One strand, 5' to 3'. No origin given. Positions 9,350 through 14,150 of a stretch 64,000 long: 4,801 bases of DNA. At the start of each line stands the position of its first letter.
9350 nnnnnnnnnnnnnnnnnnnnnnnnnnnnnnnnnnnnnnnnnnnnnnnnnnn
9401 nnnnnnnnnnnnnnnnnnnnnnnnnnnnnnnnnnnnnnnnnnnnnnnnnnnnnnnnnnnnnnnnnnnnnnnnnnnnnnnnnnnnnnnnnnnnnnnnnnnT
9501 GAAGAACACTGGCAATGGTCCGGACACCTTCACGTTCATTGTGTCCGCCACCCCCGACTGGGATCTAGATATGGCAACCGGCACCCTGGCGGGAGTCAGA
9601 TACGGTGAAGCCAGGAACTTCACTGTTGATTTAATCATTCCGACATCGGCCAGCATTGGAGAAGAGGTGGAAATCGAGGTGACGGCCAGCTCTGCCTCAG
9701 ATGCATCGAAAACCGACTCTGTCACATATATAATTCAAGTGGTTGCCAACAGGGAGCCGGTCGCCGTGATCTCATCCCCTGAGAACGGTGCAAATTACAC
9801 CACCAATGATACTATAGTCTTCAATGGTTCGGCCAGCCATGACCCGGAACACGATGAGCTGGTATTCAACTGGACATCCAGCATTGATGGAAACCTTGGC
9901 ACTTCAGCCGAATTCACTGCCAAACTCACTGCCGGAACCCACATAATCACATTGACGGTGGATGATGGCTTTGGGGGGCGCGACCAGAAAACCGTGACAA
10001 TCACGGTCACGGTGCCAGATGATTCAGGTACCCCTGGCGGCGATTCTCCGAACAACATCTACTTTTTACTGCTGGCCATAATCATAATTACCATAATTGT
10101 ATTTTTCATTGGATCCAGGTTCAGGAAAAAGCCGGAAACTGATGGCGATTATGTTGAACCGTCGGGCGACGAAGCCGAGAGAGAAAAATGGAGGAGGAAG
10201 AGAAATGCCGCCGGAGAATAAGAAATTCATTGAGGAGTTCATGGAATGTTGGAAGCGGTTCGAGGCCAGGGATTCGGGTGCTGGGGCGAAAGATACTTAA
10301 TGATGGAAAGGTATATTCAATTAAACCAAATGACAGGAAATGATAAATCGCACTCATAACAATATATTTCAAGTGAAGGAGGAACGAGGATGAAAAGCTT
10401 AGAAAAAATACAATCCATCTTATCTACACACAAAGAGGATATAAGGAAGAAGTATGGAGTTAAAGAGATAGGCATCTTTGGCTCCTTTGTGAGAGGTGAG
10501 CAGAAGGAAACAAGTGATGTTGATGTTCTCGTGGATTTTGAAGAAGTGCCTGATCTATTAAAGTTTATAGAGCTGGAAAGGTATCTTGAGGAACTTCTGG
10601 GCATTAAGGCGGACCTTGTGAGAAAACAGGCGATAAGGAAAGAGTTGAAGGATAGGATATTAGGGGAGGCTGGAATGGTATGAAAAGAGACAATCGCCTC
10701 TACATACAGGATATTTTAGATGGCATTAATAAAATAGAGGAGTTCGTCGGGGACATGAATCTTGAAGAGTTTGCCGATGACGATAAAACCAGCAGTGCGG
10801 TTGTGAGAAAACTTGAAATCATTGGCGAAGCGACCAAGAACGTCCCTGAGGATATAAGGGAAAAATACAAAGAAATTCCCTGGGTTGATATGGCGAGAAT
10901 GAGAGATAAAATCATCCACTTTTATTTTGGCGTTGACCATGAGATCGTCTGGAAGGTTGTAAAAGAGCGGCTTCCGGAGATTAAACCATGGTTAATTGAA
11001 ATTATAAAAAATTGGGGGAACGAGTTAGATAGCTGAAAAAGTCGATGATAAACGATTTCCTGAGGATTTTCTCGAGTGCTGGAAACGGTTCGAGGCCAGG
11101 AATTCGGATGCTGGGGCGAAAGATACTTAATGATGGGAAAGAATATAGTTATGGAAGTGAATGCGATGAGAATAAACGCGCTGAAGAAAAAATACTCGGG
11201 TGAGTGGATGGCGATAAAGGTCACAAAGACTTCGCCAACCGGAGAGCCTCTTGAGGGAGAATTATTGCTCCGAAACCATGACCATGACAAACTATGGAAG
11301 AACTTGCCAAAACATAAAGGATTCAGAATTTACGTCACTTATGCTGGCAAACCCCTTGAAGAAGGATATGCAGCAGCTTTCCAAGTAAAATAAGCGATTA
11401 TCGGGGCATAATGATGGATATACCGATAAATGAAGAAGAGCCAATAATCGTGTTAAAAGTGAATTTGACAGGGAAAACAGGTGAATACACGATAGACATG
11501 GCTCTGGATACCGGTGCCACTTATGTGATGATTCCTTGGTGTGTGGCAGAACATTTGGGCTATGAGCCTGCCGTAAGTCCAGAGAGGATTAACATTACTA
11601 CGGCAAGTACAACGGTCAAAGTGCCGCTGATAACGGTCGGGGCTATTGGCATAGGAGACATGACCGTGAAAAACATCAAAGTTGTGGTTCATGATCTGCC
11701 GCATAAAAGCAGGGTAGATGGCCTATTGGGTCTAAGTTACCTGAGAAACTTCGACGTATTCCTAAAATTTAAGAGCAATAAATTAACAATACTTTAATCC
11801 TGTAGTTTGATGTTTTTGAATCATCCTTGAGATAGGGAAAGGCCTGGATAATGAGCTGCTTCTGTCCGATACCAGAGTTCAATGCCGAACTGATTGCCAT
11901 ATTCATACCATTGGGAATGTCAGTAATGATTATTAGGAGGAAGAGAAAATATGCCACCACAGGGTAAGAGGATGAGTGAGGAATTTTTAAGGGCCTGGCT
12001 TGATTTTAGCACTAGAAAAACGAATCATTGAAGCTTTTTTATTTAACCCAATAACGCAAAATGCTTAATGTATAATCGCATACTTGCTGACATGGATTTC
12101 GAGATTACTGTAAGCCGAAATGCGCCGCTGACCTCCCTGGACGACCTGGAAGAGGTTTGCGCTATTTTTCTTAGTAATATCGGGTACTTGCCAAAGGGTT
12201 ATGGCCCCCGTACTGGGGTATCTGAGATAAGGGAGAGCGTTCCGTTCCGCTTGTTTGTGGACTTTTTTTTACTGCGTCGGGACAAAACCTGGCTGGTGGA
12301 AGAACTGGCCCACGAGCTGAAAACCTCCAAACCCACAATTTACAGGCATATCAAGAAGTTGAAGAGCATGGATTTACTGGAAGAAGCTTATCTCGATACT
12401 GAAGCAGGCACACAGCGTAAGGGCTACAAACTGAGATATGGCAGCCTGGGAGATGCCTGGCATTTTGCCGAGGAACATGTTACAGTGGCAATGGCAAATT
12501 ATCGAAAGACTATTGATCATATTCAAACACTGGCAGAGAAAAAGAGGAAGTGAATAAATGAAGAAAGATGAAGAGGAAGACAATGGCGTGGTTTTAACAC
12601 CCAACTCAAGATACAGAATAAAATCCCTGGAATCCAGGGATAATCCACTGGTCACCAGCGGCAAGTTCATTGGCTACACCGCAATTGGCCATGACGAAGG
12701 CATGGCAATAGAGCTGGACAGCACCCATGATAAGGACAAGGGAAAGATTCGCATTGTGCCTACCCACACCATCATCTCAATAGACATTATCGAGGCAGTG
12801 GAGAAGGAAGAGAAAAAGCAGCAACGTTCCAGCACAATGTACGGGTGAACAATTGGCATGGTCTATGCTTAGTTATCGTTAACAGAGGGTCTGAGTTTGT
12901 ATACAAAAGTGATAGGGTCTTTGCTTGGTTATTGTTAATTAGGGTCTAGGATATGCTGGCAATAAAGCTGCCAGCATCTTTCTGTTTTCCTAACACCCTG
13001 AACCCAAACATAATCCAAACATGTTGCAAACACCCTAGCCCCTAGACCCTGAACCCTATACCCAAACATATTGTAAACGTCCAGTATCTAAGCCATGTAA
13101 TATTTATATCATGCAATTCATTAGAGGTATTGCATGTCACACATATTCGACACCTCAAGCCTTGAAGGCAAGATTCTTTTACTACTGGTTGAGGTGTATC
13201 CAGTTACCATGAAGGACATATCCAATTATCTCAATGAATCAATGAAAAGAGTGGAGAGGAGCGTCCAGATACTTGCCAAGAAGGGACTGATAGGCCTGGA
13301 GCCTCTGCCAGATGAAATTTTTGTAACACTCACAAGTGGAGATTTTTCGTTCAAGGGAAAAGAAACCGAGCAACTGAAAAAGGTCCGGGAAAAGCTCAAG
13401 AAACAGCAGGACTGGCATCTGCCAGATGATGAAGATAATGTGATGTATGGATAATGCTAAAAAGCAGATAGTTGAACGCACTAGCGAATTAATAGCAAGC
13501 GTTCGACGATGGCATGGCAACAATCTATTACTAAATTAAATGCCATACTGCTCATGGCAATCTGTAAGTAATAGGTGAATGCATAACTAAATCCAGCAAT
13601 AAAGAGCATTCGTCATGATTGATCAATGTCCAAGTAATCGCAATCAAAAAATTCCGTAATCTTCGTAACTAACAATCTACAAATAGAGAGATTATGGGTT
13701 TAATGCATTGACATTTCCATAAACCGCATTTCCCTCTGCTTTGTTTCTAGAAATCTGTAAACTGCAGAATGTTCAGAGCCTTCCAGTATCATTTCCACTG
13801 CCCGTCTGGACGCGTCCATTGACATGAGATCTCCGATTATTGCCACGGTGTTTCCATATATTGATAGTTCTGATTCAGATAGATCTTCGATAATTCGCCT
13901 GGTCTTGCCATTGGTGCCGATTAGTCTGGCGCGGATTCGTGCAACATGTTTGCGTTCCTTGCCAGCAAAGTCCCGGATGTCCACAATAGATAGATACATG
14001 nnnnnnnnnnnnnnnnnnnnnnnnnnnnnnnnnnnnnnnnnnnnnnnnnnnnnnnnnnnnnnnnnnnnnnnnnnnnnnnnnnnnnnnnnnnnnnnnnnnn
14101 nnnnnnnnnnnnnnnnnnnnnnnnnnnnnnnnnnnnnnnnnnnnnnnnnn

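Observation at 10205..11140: mntA-hepT toxin-antitoxin cassette inserted with a approx. 70-bp flanking duplication at the start of a DUF5678-like gene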

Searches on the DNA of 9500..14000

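Call 50: search_rna_families(source=window, start=9500, end=14000, threshold=evalue, max_evalue=1)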
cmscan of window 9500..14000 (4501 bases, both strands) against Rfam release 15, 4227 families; matches with E-value up to 1: 0.
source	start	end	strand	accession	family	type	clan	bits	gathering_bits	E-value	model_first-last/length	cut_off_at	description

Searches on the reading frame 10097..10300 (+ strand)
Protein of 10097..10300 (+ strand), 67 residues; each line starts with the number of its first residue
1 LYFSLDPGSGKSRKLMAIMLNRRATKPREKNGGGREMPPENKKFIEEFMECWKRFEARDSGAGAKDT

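Call 57: search_protein_families(library=pfam, proteins=[window:10097-10300:+], max_evalue=10)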
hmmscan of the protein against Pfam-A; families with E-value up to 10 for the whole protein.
window:10097-10300:+ (67 aa): 1 family
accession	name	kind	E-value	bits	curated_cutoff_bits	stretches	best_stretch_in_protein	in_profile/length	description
PF11809.13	DUF3330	-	0.1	13.1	25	1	39-59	28-50/69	Domain of unknown function (DUF3330)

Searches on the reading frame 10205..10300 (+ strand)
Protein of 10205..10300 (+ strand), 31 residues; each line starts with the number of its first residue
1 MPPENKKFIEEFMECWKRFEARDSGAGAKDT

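Call 4: search_protein_families(library=pfam, proteins=[window:10206-10300:+], max_evalue=0.1)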
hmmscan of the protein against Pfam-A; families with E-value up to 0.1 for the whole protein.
window:10206-10300:+ (31 aa): 0 families

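Call 11: search_protein_families(library=pfam, proteins=[window:10206-10300:+], max_evalue=10)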
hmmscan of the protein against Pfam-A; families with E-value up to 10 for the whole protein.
window:10206-10300:+ (31 aa): 0 families

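Call 41: search_protein_families(library=ncbifam, proteins=[window:10205-10300:+], max_evalue=1)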
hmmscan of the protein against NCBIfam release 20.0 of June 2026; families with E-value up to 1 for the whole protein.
window:10205-10300:+ (31 aa): 0 families

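Call 57: search_protein_families(library=pfam, proteins=[window:10205-10300:+], max_evalue=10)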
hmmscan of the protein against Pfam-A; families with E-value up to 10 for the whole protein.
window:10205-10300:+ (31 aa): 2 families
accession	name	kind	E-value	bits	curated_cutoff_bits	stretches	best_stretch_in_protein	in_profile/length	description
PF11809.13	DUF3330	-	0.019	15.4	25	1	3-24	28-51/69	Domain of unknown function (DUF3330)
PF23135.2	TRI4_N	-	0.17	12.3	27.8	1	4-17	48-61/61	TRI4 N-terminal domain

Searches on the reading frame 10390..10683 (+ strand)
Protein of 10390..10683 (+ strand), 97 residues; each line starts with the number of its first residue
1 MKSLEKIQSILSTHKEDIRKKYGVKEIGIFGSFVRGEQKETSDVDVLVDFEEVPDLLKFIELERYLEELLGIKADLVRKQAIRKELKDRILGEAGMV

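Call 4: search_protein_families(library=pfam, proteins=[window:10390-10683:+], max_evalue=0.1)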
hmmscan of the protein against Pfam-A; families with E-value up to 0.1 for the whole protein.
window:10390-10683:+ (97 aa): 5 families
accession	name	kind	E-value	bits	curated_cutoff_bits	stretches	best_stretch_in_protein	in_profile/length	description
PF01909.29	NTP_transf_2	-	2.5e-17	63.5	21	1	12-92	2-88/93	Nucleotidyltransferase domain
PF18765.7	Polbeta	-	6.7e-13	49.1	26.9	1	6-93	2-83/93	Polymerase beta, Nucleotidyltransferase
PF22600.2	MTPAP-like_central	-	1.9e-05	25.2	27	1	4-69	26-83/139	Poly(A) RNA polymerase, mitochondrial-like, central palm domain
PF14792.12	DNA_pol_B_palm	-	0.016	15.9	25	1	5-55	8-54/113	DNA polymerase beta palm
PF22014.2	DUF6932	-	0.072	14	27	1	20-69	46-91/142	Family of unknown function (DUF6932)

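Call 12: search_protein_families(library=ncbifam, proteins=[window:10390-10683:+], max_evalue=1)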
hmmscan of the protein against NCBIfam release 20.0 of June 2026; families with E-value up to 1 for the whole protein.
window:10390-10683:+ (97 aa): 9 families
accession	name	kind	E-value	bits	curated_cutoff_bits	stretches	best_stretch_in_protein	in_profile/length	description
NF047752.1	MntA_antitoxin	equivalog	5.7e-11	42.3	60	1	19-93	2-76/106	type VII toxin-antitoxin system MntA family adenylyltransferase antitoxin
NF010309.0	PRK13746.1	subfamily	0.0033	16.8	193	1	13-74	15-75/263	aminoglycoside adenylyltransferase family protein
NF051895.1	anti_phage_HalB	equivalog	0.01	15.4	190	1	29-48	4-23/211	anti-phage Hailong system nucleotidyltransferase HalB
NF012212.1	ANT_9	subfamily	0.023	14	340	1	7-51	6-48/249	aminoglycoside nucleotidyltransferase ANT(9)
NF012157.0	ANT_3pp_I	equivalog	0.053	12.8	375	1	6-51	9-49/256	AadA family aminoglycoside 3''-O-nucleotidyltransferase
NF053581.1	ANT_3pp_Ic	exception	0.066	12.7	545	1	24-74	28-75/265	aminoglycoside nucleotidyltransferase ANT(3'')-Ic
NF000181.1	ANT_4p_Ia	exception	0.067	12.6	500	1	8-48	13-55/253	aminoglycoside O-nucleotidyltransferase ANT(4')-Ia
NF033061.1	ANT_4p_I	equivalog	0.076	12.6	350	1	10-48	14-54/253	ANT(4')-I family aminoglycoside nucleotidyltransferase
NF028535.0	ANT_4p_II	subfamily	0.16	11.2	350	1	18-61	12-58/251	ANT(4')-II family aminoglycoside nucleotidyltransferase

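Call 58: search_protein_families(library=padloc, proteins=[window:10390-10683:+], max_evalue=0.01)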
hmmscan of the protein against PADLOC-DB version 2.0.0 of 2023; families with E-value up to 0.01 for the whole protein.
window:10390-10683:+ (97 aa): 8 families
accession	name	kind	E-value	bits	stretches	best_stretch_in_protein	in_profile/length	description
PDLC04906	PDC-S09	-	3.8e-31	105.4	1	1-94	1-95/98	-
PDLC04904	PDC-S09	-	7e-27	91.7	1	1-94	1-95/104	-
PDLC04902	PDC-S09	-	1.6e-23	80.9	1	14-94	11-92/97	-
PDLC04905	PDC-S09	-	4e-21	73.3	1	11-94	8-95/101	-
PDLC04903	PDC-S09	-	2.2e-09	35.6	1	1-50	1-52/108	-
PDLC04907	PDC-S09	-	1.1e-06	26.7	1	7-53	10-56/114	-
PDLC04369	PDC-M05A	-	8.1e-06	23.6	1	8-56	89-135/201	-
PDLC04368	PDC-M05A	-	0.00029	18.7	1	28-48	111-131/201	-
